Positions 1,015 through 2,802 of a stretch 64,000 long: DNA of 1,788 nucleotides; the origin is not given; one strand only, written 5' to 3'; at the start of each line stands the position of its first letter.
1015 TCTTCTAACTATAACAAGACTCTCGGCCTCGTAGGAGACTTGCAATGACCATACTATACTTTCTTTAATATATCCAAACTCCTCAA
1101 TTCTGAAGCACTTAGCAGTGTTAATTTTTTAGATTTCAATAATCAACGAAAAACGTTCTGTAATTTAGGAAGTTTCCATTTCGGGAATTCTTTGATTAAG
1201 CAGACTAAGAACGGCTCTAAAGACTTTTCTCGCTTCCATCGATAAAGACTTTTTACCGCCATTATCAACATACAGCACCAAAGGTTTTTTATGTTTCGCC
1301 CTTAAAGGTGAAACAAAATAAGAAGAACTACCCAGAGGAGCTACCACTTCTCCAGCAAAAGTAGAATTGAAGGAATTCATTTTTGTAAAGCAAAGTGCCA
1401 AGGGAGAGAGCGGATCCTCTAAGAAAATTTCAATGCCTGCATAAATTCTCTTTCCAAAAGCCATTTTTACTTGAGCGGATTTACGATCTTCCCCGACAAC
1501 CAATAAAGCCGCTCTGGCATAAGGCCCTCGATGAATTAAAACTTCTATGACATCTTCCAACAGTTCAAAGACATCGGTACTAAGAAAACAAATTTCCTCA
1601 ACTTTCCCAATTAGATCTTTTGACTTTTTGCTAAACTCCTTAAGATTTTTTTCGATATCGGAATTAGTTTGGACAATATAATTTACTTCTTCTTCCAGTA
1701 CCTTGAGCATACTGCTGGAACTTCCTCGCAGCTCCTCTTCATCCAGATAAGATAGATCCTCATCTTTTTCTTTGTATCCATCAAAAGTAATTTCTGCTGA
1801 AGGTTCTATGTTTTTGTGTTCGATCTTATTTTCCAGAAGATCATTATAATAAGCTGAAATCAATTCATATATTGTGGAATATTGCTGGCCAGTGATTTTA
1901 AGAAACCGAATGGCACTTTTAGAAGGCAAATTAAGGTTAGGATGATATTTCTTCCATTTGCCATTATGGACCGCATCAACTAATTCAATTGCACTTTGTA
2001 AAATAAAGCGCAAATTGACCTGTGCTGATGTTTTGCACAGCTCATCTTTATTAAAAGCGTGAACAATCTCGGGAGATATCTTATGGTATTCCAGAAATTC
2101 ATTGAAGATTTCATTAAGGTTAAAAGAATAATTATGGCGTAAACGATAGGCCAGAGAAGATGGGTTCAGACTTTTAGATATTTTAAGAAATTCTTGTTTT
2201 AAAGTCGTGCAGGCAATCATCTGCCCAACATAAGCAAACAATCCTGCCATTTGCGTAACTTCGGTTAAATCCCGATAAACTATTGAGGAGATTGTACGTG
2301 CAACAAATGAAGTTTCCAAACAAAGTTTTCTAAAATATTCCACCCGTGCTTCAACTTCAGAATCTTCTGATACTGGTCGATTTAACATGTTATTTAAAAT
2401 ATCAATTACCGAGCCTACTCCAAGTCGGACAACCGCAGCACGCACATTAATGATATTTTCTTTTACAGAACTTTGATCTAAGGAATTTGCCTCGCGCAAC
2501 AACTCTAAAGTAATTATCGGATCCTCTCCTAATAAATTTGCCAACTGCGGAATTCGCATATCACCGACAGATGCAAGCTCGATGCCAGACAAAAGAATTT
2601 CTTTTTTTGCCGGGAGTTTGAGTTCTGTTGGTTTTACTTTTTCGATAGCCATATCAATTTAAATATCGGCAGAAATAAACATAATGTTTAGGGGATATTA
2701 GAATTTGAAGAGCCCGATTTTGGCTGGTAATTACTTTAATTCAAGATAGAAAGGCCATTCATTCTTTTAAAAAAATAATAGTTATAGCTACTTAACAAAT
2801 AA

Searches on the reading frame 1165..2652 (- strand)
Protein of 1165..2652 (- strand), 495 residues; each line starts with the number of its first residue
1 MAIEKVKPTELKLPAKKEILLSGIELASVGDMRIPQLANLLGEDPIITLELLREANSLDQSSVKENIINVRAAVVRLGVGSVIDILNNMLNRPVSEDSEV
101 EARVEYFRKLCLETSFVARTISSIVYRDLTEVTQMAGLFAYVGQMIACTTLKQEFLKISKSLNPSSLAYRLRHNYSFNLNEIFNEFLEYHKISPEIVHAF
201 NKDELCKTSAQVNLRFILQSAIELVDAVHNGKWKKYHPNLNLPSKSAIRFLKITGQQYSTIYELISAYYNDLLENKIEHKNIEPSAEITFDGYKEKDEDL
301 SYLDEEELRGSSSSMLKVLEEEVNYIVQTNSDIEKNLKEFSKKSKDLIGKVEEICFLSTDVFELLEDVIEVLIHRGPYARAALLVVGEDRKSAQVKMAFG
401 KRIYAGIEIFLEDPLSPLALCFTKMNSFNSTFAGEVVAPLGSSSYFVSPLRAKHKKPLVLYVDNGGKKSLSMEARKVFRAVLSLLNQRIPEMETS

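Call 113: search_protein_families(library=pfam, proteins=[window:1165-2652:-], max_evalue=0.001)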
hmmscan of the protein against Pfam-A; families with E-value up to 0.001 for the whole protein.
window:1165-2652:- (495 aa): 1 family
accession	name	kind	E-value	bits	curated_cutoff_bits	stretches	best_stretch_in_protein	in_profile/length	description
PF08668.18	HDOD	-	5.4e-14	52.6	22.9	1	14-197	2-187/196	HDOD domain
